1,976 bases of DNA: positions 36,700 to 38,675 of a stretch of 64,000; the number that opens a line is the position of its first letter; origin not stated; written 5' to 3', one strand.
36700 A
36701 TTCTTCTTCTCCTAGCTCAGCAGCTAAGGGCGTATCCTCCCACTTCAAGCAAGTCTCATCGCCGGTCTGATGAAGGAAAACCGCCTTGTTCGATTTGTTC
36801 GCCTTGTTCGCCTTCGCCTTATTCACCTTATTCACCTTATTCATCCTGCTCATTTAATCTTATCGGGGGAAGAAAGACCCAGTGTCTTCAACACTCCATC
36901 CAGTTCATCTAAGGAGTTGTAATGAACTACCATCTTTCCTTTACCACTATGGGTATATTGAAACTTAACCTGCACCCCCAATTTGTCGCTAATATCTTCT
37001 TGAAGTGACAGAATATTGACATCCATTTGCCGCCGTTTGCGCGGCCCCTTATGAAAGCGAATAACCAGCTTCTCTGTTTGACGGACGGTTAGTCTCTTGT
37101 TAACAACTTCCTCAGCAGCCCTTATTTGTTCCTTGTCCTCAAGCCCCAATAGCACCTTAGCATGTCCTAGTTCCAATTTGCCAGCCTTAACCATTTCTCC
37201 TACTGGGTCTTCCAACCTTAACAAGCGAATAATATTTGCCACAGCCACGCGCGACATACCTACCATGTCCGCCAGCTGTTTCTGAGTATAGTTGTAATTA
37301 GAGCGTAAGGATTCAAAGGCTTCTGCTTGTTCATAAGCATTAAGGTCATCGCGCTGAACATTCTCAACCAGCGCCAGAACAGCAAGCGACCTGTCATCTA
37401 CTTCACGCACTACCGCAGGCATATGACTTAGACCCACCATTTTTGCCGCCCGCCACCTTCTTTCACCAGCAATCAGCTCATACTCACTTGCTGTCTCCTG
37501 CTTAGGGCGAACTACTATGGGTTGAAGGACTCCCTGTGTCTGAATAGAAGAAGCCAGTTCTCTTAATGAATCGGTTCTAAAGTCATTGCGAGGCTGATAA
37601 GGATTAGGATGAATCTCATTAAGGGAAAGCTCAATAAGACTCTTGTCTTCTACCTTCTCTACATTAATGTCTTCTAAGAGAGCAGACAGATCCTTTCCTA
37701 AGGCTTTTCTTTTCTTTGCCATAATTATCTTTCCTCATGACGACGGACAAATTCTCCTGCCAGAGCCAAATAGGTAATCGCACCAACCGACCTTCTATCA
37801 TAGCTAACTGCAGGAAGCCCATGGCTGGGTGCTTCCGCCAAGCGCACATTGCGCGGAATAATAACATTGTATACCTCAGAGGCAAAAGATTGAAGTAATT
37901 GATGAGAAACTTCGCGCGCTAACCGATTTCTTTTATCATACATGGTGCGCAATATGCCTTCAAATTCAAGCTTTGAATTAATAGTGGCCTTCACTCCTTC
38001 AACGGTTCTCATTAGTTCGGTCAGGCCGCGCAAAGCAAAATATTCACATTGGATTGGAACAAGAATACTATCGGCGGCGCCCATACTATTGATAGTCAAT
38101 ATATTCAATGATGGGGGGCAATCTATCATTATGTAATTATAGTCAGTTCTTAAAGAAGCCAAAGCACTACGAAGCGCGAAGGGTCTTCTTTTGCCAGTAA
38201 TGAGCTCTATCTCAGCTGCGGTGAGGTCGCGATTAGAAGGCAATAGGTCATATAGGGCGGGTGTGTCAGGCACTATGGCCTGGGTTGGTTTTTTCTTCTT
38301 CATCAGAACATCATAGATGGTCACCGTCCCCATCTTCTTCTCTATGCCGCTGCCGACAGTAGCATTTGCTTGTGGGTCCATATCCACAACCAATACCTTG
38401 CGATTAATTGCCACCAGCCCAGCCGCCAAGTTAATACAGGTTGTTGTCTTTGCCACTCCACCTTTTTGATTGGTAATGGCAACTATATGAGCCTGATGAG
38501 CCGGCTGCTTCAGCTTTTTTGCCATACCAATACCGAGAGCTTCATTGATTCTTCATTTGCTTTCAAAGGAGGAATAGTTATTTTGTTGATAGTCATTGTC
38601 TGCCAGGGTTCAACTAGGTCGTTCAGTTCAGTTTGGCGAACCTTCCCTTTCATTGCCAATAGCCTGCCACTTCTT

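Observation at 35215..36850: Tandem amplification of the parB-3'/qor-5' gene junction into 5-6 chimeric units that encode mini-ORFs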

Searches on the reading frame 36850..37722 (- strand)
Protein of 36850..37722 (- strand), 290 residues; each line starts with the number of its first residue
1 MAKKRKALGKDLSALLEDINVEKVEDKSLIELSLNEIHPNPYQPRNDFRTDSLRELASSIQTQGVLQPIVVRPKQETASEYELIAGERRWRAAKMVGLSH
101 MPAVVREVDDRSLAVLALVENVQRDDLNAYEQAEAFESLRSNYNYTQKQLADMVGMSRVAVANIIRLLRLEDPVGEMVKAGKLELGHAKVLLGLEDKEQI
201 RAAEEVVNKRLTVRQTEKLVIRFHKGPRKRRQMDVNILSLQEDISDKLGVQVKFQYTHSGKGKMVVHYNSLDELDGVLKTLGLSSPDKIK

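Call 7: search_protein_families(library=pfam, proteins=[window:36850-37722:-], max_evalue=0.01)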
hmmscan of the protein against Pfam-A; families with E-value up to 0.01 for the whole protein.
window:36850-37722:- (290 aa): 6 families
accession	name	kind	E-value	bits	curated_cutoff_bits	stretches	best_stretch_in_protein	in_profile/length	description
PF02195.25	ParB_N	-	1.9e-35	121.2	26.3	1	28-123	2-95/95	ParB N-terminal domain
PF17762.8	HTH_ParB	-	1.5e-31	109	22.6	1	126-222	2-99/102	ParB HTH domain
PF23552.2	ParB_C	-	1.4e-18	66.5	23.8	1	234-281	2-49/50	ParB dimerisation domain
PF13545.12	HTH_Crp_2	-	0.00013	22.3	27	1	142-169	20-47/70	Crp-like helix-turn-helix domain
PF01381.28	HTH_3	-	0.00018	21.9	23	1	140-166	5-31/55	Helix-turn-helix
PF12844.13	HTH_19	-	0.0028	18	30.2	0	134-159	2-27/64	Helix-turn-helix domain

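Call 9: find_encoding_contigs(protein=window:36850-37722:-, flank=6000, max_places=10)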
Protein window:36850-37722:- (290 aa): no gene with exactly this product is on record in the collection.

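Call 10: find_related_loci(query=window:36850-37722:-, collection=genome_contigs, flank=6000)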
Query window:36850-37722:- (290 aa) in genome_contigs; peptide patterns used: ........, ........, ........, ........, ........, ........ (x = any residue, [..] = any of these).
247 stretches matched a pattern; 2 encode a relative of the query (tblastn E <= 1e-3); 2 distinct loci.
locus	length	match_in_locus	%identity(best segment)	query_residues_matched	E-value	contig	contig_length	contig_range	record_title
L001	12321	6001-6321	31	51-157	9e-10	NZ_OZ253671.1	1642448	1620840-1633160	MAG: Nitrosopumilus sp. isolate a7174fe6-efbc-48e7-936d-e4c6e82819a1 chromosome 1, complete sequence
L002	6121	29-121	48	133-163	1e-5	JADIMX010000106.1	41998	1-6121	MAG: Candidatus Fimicola merdigallinarum isolate F6-4510 F6M83__C73782_L41998_SRR9113702, whole genome shotgun sequence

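Call 11: find_homologous_proteins(query=window:36850-37722:-)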
Query window:36850-37722:- (290 aa): 7990 proteins with E <= 0.001 among 8000 candidates; the best 120 are listed.
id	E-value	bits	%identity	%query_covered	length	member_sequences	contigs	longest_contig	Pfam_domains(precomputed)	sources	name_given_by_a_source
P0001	4.2e-167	572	91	100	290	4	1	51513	PF17762.9,PF23552.3,PF02195.27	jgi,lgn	-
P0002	1.7e-155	534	86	100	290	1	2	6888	PF01381.29,PF17762.9,PF23552.3,PF02195.27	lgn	-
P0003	6.6e-128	444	72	98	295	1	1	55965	PF17762.9,PF23552.3,PF02195.27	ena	-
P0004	2.7e-110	386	65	98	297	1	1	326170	PF17762.9,PF23552.3,PF02195.27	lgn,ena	-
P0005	7.9e-95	335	57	98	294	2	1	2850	PF17762.9,PF23552.3,PF02195.27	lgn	-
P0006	5.9e-93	329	56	97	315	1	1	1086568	PF17762.9,PF23552.3,PF02195.27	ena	-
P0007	7.3e-92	325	57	98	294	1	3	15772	PF17762.9,PF23552.3,PF02195.27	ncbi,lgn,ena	-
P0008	2.1e-91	324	57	98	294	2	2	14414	PF17762.9,PF23552.3,PF02195.27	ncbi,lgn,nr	ncbi:MAG: ParB/RepB/Spo0J family partition protein [Candidatus Portiera sp.]|nr:ParB/RepB/Spo0J fami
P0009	6.5e-91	322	56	98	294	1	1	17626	PF17762.9,PF23552.3,PF02195.27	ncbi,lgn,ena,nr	ncbi:MAG: ParB/RepB/Spo0J family partition protein [Gammaproteobacteria bacterium]|nr:ParB/RepB/Spo0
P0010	1.1e-89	318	56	98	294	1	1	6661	PF17762.9,PF23552.3,PF02195.27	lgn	-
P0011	2.6e-85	304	52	97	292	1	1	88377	PF17762.9,PF23552.3,PF02195.27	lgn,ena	-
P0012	4.3e-84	300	53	97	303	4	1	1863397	PF17762.9,PF23552.3,PF02195.27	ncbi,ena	-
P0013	3.1e-83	297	52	97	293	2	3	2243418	PF17762.9,PF23552.3,PF02195.27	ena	-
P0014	2.9e-77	278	50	99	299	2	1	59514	PF17762.9,PF23552.3,PF02195.27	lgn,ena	-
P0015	1.3e-76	275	49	99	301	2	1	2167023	PF01381.29,PF17762.9,PF23552.3,PF02195.27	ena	-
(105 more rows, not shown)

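Call 12: find_encoding_contigs(protein=P0001, flank=8000, max_places=6)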
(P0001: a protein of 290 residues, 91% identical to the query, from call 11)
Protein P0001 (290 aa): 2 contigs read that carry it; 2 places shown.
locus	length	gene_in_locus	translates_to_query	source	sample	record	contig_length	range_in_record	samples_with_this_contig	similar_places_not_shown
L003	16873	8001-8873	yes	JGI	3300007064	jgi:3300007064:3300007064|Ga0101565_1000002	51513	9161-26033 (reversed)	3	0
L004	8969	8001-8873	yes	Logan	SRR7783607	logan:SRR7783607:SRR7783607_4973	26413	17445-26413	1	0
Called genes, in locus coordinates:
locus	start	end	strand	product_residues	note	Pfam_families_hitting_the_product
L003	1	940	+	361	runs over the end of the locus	PF07992:Pyr_redox_2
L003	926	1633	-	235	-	PF01259:SAICAR_synt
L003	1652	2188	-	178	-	-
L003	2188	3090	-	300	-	PF00701:DHDPS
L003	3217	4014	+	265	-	PF05448:AXE1 (faint), PF01738:DLH, PF00326:Peptidase_S9 (faint), PF08840:BAAT_C (faint)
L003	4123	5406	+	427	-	PF00815:Histidinol_dh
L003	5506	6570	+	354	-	PF00155:Aminotran_1_2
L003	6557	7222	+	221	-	PF02527:GidB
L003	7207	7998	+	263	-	PF06564:CBP_BcsQ, PF10609:ParA (faint), PF13614:AAA_31, PF00142:Fer4_NifH (weak), PF01656:CbiA, PF09140:MipZ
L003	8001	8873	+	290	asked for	PF02195:ParB_N, PF17762:HTH_ParB, PF23552:ParB_C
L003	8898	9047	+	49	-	-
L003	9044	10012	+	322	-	PF08240:ADH_N, PF00107:ADH_zinc_N, PF13602:ADH_zinc_N_2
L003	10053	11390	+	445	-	PF01225:Mur_ligase, PF08245:Mur_ligase_M, PF02875:Mur_ligase_C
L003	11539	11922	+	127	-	PF01127:Sdh_cyt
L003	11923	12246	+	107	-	PF01127:Sdh_cyt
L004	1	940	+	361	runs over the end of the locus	PF07992:Pyr_redox_2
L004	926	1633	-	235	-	PF01259:SAICAR_synt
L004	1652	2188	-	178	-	-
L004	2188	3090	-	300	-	PF00701:DHDPS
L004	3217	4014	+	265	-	PF05448:AXE1 (faint), PF01738:DLH, PF00326:Peptidase_S9 (faint), PF08840:BAAT_C (faint)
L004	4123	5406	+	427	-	PF00815:Histidinol_dh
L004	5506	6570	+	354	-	PF00155:Aminotran_1_2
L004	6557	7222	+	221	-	PF02527:GidB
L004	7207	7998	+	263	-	PF06564:CBP_BcsQ, PF10609:ParA (faint), PF13614:AAA_31, PF00142:Fer4_NifH (weak), PF01656:CbiA, PF09140:MipZ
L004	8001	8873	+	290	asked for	PF02195:ParB_N, PF17762:HTH_ParB, PF23552:ParB_C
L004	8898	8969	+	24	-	?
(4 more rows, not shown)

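Call 13: find_encoding_contigs(protein=P0002, flank=8000, max_places=6)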
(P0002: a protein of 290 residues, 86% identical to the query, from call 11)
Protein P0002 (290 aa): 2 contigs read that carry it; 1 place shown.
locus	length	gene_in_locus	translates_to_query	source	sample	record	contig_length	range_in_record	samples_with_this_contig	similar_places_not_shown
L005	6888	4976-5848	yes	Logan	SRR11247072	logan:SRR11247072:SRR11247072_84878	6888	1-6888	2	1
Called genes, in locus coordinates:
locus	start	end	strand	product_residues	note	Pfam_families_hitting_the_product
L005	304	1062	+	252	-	PF01738:DLH, PF00326:Peptidase_S9 (faint), PF08840:BAAT_C (faint)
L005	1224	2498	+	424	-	PF00815:Histidinol_dh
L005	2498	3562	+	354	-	PF00155:Aminotran_1_2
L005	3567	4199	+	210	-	PF02527:GidB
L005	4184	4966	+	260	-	PF06564:CBP_BcsQ, PF10609:ParA (weak), PF13614:AAA_31, PF00142:Fer4_NifH (weak), PF01656:CbiA, PF02374:ArsA_ATPase (faint), PF09140:MipZ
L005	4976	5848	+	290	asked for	PF02195:ParB_N, PF17762:HTH_ParB, PF01381:HTH_3 (weak), PF23552:ParB_C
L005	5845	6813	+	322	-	PF08240:ADH_N, PF00107:ADH_zinc_N, PF13602:ADH_zinc_N_2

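Call 14: find_encoding_contigs(protein=P0003, flank=8000, max_places=6)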
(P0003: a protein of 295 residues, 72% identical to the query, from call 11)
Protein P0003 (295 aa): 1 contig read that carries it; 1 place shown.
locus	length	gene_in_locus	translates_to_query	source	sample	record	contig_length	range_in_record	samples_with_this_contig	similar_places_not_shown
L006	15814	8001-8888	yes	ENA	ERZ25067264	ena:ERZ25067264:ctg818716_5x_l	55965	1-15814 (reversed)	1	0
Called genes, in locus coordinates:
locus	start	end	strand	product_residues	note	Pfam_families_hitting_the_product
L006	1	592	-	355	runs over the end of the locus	PF08541:ACP_syn_III_C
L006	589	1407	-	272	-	PF01553:Acyltransferase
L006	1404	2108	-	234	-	PF00378:ECH_1, PF16113:ECH_2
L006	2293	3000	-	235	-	PF00378:ECH_1, PF16113:ECH_2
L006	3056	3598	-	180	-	PF08541:ACP_syn_III_C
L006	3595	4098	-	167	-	-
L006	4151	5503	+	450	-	PF00815:Histidinol_dh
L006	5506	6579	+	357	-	PF00155:Aminotran_1_2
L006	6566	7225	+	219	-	PF02527:GidB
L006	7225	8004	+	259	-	PF00142:Fer4_NifH (weak), PF01656:CbiA, PF06564:CBP_BcsQ (weak), PF09140:MipZ, PF10609:ParA (weak), PF13614:AAA_31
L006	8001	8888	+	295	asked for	PF02195:ParB_N, PF17762:HTH_ParB, PF23552:ParB_C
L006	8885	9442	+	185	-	PF08240:ADH_N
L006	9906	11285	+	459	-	PF01225:Mur_ligase, PF08245:Mur_ligase_M, PF02875:Mur_ligase_C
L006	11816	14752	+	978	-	PF02412:TSP_3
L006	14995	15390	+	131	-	-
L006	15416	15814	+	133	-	?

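Call 39: find_related_loci(query=window:36850-37722:-, collection=metagenome_contigs, flank=5000)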
Query window:36850-37722:- (290 aa) in metagenome_contigs; peptide patterns used: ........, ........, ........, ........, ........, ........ (x = any residue, [..] = any of these).
371 stretches matched a pattern; 1 encode a relative of the query (tblastn E <= 1e-3); 1 distinct loci.
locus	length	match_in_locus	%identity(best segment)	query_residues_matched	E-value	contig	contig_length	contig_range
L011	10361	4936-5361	31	45-166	1e-6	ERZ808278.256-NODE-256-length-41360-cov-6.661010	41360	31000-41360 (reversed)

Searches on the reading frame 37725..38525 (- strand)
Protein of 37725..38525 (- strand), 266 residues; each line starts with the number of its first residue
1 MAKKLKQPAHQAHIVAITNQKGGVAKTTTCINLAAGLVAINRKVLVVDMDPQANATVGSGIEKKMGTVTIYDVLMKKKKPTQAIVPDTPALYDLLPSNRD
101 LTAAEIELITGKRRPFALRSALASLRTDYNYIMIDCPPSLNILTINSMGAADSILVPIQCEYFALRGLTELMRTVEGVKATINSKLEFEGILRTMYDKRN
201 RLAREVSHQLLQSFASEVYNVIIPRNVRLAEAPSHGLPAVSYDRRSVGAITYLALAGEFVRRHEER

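Call 7: search_protein_families(library=pfam, proteins=[window:37725-38525:-], max_evalue=0.01)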
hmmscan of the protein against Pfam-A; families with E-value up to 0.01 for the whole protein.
window:37725-38525:- (266 aa): 7 families
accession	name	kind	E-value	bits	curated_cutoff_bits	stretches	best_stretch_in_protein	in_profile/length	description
PF13614.12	AAA_31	-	1.1e-61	208.3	27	1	13-187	2-176/177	AAA domain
PF01656.29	CbiA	-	6e-24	84.8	25.4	1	15-238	1-124/125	CobQ/CobB/MinD/ParA nucleotide binding domain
PF09140.17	MipZ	-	1.3e-09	38.2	20.7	1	13-165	1-136/262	ATPase MipZ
PF06564.18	CBP_BcsQ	-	7e-08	32.7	21.3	1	14-256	3-230/234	Cellulose biosynthesis protein BcsQ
PF00142.24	Fer4_NifH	-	2.8e-06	27.4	25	1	20-78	7-63/271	4Fe-4S iron sulfur cluster binding proteins, NifH/frxC family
PF10609.15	ParA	-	2.7e-05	24.2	27.1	1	12-66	3-52/246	NUBPL iron-transfer P-loop NTPase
PF02374.21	ArsA_ATPase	-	4.3e-05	23.3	24.3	1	20-54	8-42/305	Anion-transporting ATPase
